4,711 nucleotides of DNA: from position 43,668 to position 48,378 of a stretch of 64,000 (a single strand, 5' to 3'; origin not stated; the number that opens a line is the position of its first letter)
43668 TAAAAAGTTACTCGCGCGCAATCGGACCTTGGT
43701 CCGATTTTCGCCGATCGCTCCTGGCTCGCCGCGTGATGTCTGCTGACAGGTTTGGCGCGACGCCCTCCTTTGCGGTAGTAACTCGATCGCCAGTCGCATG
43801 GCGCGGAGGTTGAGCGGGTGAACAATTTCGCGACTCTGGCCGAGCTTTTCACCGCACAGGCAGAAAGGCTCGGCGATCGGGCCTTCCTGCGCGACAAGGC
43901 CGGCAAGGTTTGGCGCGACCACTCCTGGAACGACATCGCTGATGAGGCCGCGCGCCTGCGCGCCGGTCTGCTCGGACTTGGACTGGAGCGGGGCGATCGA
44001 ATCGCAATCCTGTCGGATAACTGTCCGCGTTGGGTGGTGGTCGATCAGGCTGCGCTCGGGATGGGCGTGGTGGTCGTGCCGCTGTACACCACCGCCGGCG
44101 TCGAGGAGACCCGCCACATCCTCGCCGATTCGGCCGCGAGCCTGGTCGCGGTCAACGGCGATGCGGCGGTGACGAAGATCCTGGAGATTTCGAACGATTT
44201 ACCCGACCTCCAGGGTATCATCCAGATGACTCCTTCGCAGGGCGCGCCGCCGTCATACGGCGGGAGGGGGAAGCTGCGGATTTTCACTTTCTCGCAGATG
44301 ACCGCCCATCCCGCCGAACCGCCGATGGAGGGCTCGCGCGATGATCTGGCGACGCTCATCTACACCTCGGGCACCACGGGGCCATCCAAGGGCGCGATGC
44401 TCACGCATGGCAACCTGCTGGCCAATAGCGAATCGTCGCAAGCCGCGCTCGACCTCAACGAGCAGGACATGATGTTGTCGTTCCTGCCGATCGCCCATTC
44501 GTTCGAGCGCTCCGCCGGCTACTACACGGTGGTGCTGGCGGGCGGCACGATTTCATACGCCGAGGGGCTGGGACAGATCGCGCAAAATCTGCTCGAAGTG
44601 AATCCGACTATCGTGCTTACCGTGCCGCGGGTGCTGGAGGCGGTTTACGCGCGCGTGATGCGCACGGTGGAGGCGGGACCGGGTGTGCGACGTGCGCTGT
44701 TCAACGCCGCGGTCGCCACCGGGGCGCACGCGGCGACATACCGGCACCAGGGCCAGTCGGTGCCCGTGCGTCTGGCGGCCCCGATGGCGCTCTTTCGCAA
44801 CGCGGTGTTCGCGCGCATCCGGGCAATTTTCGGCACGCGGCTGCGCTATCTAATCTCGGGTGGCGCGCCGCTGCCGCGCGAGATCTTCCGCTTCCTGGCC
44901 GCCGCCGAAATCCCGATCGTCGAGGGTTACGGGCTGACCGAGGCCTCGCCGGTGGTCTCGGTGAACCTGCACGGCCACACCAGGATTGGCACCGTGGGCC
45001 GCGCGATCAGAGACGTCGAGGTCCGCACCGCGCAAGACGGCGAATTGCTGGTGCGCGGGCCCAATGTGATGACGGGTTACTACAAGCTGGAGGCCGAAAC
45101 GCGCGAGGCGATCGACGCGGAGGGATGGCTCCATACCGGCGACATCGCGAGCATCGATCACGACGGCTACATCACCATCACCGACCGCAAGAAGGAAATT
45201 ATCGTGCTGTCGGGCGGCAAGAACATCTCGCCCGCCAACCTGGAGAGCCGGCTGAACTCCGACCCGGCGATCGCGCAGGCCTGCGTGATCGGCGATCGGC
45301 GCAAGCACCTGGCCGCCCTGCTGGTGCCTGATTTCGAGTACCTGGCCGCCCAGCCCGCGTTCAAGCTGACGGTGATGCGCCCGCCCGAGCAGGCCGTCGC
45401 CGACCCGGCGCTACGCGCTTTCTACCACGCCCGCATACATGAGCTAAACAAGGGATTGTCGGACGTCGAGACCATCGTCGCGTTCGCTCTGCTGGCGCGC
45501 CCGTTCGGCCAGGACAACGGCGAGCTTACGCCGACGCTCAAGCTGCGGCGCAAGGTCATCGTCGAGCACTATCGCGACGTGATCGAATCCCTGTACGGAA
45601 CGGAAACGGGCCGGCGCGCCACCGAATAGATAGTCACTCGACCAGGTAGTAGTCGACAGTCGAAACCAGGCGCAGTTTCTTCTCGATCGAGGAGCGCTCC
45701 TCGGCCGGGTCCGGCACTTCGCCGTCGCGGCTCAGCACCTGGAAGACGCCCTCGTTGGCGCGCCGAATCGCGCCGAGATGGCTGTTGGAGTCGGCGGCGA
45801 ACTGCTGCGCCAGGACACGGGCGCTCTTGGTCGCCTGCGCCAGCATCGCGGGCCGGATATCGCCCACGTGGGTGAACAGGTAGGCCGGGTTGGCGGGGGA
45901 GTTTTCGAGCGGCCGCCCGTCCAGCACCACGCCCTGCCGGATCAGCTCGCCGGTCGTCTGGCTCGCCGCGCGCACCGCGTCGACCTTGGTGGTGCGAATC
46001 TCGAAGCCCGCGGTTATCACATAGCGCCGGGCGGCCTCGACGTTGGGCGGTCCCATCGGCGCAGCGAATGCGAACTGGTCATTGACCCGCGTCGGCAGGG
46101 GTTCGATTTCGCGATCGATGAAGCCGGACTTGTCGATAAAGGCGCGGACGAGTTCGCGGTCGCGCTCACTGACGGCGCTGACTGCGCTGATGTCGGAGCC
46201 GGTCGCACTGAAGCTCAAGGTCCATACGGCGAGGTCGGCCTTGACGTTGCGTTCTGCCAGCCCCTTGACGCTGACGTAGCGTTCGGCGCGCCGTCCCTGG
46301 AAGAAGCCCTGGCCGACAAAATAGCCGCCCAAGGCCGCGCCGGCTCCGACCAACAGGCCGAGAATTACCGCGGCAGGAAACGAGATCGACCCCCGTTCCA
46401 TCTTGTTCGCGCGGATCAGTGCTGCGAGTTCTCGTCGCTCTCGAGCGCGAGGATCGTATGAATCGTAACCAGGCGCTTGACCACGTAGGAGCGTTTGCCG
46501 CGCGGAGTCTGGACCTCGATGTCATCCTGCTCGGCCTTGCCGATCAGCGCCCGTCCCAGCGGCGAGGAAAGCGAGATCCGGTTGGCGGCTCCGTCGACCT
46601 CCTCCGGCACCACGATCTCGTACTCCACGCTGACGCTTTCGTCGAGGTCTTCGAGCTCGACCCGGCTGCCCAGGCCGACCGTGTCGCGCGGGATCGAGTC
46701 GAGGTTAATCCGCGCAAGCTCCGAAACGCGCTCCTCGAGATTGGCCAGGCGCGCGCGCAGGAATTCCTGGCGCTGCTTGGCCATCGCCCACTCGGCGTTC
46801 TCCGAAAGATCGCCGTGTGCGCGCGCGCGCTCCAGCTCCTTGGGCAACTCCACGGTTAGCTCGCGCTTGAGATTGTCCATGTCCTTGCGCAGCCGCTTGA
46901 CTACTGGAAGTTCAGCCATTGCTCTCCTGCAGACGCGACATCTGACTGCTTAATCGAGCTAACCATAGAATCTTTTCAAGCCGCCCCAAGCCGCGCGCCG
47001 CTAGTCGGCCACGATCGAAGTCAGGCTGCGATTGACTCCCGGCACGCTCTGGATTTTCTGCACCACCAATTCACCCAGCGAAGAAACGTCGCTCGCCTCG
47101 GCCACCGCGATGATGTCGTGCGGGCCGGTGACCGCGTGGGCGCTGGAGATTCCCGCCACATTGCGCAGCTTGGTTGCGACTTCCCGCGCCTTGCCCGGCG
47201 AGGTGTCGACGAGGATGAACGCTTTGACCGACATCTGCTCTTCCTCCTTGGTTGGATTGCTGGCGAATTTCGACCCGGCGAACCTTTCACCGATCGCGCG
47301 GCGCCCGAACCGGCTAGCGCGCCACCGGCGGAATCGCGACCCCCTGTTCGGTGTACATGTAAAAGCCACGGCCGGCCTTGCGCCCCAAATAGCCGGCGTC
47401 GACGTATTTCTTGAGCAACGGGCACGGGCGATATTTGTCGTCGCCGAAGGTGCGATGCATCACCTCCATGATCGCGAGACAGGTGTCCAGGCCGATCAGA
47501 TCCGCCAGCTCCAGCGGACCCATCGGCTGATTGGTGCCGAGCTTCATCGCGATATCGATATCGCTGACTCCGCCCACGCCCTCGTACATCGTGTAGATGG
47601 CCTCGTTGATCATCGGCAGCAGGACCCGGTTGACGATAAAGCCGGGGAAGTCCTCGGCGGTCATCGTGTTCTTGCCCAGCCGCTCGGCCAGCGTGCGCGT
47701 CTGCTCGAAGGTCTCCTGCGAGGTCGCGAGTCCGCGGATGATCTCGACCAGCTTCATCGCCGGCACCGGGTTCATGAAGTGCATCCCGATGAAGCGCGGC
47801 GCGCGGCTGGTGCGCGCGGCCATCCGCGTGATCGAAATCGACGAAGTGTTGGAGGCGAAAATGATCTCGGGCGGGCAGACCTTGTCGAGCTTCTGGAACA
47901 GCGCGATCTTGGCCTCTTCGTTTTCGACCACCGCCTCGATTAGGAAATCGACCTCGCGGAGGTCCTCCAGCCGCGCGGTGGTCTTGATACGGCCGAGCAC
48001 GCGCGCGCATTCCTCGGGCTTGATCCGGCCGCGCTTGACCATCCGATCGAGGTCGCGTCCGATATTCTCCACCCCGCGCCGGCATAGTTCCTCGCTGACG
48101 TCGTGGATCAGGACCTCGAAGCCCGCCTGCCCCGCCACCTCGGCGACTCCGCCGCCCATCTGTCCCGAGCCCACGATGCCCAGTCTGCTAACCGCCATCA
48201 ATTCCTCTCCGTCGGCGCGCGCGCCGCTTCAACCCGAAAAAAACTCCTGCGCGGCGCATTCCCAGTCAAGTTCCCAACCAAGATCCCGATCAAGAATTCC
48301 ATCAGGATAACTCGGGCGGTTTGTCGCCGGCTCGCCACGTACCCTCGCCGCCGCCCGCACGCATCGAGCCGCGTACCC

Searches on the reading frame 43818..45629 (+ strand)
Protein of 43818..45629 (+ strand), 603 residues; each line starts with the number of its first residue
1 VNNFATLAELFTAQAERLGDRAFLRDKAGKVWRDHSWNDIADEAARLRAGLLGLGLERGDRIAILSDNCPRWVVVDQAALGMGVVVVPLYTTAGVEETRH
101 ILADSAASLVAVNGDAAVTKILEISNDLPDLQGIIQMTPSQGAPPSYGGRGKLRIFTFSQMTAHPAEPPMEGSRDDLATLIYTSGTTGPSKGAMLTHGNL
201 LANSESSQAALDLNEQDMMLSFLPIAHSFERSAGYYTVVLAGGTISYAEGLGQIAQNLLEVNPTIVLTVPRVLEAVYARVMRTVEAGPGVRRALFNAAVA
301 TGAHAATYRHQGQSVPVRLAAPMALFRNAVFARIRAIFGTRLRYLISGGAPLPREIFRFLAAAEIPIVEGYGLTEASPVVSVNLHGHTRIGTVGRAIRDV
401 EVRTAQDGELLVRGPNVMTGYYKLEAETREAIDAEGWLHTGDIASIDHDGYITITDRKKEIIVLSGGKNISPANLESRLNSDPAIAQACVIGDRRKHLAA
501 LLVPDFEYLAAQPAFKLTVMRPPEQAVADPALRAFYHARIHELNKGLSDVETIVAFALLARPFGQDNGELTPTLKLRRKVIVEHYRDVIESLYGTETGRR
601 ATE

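Call 49: search_protein_families(library=pfam, proteins=[window:43818-45629:+], max_evalue=0.00001)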
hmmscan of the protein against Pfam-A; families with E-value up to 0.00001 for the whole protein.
window:43818-45629:+ (603 aa): 2 families
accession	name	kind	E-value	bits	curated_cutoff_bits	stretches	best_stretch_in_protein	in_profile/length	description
PF00501.34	AMP-binding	-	1.1e-74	252.1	29.9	1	11-422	1-384/384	AMP-binding enzyme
PF23562.2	AMP-binding_C_3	-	8e-11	42.8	20.8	1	460-595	2-122/124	AMP-binding enzyme C-terminal domain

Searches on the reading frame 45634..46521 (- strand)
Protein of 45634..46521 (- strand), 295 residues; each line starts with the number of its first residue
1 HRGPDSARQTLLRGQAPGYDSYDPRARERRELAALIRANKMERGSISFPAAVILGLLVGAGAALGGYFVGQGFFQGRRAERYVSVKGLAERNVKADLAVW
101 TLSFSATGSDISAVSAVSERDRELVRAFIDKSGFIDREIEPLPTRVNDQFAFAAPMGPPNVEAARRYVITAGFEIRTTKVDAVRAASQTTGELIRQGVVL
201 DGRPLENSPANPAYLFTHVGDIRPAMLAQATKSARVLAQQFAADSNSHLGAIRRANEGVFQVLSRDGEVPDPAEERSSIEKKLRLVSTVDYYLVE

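Call 19: search_protein_families(library=pfam, proteins=[window:45634-46521:-], max_evalue=0.001)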
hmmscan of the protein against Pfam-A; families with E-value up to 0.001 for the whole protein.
window:45634-46521:- (295 aa): 1 family
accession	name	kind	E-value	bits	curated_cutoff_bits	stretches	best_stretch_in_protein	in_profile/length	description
PF04402.19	SIMPL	-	9.1e-15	55.9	25.2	1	83-262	1-161/205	Protein of unknown function (DUF541)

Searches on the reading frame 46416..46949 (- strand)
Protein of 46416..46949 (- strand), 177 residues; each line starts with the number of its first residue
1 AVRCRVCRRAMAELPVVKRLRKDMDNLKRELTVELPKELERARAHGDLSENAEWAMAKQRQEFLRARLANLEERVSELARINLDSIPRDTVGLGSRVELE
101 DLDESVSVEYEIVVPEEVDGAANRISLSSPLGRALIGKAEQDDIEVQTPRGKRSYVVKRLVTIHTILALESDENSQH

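Call 19: search_protein_families(library=pfam, proteins=[window:46416-46949:-], max_evalue=0.001)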
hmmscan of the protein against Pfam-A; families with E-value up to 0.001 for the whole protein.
window:46416-46949:- (177 aa): 2 families
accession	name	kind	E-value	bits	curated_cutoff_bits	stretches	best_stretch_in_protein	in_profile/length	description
PF01272.25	GreA_GreB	-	6.3e-21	74.6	26.9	1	87-158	2-73/77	Transcription elongation factor, GreA/GreB, C-term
PF03449.20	GreA_GreB_N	-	8.4e-14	52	24.5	1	18-77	9-68/71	Transcription elongation factor, N-terminal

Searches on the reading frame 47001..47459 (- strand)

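Call 19: search_protein_families(library=pfam, proteins=[window:47001-47459:-], max_evalue=0.001)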
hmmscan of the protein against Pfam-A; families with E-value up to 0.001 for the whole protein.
window:47001-47459:- (152 aa): 2 families
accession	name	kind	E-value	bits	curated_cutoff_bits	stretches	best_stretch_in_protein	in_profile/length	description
PF01037.27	AsnC_trans_reg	-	2.3e-15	56.7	25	1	82-150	1-70/73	Lrp/AsnC ligand binding domain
PF03927.19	NapD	-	0.00034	21.1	28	1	82-142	6-64/76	NapD protein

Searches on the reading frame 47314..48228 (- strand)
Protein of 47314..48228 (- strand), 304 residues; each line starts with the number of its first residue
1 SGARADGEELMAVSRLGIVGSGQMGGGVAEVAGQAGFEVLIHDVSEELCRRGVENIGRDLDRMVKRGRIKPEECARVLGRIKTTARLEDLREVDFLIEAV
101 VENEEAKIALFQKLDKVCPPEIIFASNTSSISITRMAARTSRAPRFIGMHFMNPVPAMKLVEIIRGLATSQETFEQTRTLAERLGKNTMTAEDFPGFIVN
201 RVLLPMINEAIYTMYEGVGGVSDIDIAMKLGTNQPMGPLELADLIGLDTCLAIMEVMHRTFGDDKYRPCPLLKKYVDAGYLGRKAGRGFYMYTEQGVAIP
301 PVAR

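Call 19: search_protein_families(library=pfam, proteins=[window:47314-48228:-], max_evalue=0.001)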
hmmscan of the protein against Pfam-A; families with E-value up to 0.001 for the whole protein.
window:47314-48228:- (304 aa): 2 families
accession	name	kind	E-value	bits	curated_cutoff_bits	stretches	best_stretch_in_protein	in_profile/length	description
PF02737.24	3HCDH_N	-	7.9e-60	202.3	22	1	16-193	2-179/180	3-hydroxyacyl-CoA dehydrogenase, NAD binding domain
PF00725.27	3HCDH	-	8.6e-36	122.8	22.1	1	196-292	1-97/97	3-hydroxyacyl-CoA dehydrogenase, C-terminal domain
